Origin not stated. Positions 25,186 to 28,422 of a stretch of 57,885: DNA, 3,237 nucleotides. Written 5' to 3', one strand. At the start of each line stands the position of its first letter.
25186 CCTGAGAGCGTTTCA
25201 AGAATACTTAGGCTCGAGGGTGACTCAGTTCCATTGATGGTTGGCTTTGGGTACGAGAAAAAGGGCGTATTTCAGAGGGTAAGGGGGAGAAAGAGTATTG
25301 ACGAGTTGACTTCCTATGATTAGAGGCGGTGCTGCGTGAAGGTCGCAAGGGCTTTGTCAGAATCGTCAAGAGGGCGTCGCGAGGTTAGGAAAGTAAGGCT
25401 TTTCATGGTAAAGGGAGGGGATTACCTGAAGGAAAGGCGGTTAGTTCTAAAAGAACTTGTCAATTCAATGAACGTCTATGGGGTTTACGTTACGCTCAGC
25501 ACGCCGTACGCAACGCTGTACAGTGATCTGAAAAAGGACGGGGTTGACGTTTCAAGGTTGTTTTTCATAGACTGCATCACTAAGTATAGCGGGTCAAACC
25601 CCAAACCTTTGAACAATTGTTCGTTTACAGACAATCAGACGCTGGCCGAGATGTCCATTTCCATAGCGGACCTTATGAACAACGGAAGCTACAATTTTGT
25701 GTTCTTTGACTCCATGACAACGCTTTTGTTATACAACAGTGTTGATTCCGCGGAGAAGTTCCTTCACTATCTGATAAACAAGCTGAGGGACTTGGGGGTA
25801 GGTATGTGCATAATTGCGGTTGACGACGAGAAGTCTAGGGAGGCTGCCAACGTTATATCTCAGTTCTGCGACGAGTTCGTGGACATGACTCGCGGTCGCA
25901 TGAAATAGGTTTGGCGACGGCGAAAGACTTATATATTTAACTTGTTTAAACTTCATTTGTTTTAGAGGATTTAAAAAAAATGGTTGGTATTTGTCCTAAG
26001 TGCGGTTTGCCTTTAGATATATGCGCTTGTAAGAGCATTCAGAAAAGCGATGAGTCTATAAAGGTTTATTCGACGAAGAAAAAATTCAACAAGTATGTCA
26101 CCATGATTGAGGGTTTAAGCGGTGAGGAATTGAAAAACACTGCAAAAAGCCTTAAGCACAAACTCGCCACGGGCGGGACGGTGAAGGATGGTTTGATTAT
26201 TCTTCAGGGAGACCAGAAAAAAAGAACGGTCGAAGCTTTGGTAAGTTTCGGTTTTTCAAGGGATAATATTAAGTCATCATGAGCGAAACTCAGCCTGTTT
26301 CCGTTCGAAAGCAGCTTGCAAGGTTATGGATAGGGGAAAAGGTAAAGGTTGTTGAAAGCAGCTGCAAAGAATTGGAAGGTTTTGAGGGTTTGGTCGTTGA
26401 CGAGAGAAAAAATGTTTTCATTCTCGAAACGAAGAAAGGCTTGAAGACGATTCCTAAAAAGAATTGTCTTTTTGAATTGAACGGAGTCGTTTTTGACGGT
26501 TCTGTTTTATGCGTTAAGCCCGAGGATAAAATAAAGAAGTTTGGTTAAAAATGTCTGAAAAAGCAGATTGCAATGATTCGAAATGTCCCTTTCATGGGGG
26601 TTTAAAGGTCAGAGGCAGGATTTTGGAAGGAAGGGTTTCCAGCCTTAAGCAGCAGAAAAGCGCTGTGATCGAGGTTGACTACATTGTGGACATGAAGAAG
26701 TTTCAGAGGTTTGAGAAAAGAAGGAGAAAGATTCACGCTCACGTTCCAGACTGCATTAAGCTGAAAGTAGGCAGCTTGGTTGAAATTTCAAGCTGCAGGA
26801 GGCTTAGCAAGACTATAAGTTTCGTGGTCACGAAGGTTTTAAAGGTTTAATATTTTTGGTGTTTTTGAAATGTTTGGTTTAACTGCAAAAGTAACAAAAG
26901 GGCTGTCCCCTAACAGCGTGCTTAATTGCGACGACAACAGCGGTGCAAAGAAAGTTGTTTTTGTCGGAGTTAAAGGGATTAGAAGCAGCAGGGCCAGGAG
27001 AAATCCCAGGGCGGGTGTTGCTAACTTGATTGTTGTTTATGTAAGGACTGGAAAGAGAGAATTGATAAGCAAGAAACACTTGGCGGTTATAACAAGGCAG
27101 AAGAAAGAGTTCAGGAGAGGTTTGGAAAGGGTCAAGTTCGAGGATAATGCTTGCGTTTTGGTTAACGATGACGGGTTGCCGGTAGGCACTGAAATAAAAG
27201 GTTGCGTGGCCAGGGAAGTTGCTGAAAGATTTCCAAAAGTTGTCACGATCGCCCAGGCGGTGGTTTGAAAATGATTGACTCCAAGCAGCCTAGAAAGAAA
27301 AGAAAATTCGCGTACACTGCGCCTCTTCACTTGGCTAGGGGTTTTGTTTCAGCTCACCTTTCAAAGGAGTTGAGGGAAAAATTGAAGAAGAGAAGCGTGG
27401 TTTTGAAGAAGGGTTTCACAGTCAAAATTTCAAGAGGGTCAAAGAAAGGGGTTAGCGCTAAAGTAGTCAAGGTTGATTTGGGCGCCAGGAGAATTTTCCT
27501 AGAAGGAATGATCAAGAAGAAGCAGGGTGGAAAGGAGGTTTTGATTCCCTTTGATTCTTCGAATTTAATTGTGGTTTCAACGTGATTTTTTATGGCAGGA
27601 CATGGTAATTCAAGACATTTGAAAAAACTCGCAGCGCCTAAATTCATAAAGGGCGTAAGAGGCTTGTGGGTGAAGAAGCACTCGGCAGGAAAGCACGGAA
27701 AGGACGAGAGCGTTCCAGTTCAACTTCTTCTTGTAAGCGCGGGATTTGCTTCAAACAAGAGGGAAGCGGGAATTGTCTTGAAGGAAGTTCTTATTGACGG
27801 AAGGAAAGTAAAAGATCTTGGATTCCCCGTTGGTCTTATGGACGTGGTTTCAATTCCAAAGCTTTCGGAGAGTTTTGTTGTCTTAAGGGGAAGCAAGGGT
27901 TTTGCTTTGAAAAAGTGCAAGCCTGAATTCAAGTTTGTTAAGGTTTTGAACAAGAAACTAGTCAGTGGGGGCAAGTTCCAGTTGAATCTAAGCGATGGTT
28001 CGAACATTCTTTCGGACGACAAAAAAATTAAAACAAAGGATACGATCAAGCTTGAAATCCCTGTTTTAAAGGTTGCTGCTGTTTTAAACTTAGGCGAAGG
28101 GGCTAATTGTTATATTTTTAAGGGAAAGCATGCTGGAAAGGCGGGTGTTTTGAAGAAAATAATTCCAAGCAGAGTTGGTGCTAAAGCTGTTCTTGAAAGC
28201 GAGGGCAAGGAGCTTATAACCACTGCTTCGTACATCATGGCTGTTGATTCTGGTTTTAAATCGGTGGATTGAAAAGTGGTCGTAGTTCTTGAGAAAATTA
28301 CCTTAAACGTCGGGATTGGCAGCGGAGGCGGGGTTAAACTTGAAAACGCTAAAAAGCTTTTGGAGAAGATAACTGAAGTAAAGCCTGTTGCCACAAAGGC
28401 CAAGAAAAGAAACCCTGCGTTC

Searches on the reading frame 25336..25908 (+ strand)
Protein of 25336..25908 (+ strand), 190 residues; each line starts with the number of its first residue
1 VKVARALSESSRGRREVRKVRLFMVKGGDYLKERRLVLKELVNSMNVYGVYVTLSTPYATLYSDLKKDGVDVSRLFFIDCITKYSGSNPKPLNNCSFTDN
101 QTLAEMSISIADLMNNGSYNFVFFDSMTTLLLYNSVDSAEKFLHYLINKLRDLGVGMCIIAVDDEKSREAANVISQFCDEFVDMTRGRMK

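Call 80: search_protein_families(library=pfam, proteins=[window:25336-25908:+], max_evalue=0.01)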
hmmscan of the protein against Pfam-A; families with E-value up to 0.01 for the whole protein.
window:25336-25908:+ (190 aa): 3 families
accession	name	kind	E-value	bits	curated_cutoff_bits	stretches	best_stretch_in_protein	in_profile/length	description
PF06745.19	ATPase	-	2.6e-06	27.4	26.6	1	44-175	46-177/231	KaiC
PF24336.1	DUF7504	-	5.6e-06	27.4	27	1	50-183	33-178/179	Family of unknown function (DUF7504)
PF05763.18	DUF835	-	0.00064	20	33.1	1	102-163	60-120/136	Protein of unknown function (DUF835)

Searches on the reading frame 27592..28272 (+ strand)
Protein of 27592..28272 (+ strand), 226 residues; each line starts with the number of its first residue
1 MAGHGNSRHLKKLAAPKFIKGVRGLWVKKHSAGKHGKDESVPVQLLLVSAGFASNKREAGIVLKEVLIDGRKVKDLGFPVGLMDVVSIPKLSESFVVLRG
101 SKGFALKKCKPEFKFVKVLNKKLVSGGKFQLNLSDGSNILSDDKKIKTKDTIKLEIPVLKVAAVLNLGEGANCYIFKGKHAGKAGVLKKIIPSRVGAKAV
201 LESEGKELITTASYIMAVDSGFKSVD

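Call 80: search_protein_families(library=pfam, proteins=[window:27592-28272:+], max_evalue=0.01)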
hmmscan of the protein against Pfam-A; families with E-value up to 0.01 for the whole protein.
window:27592-28272:+ (226 aa): 3 families
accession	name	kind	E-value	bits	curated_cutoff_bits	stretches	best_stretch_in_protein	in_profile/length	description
PF00900.26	Ribosomal_S4e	-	1.2e-15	57.5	25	1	104-157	15-71/75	Ribosomal family S4e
PF01479.30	S4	-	6e-06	26.3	22.8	1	43-86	3-48/48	S4 domain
PF00467.35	KOW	-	0.0048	17.1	22.3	0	170-197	2-27/32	KOW motif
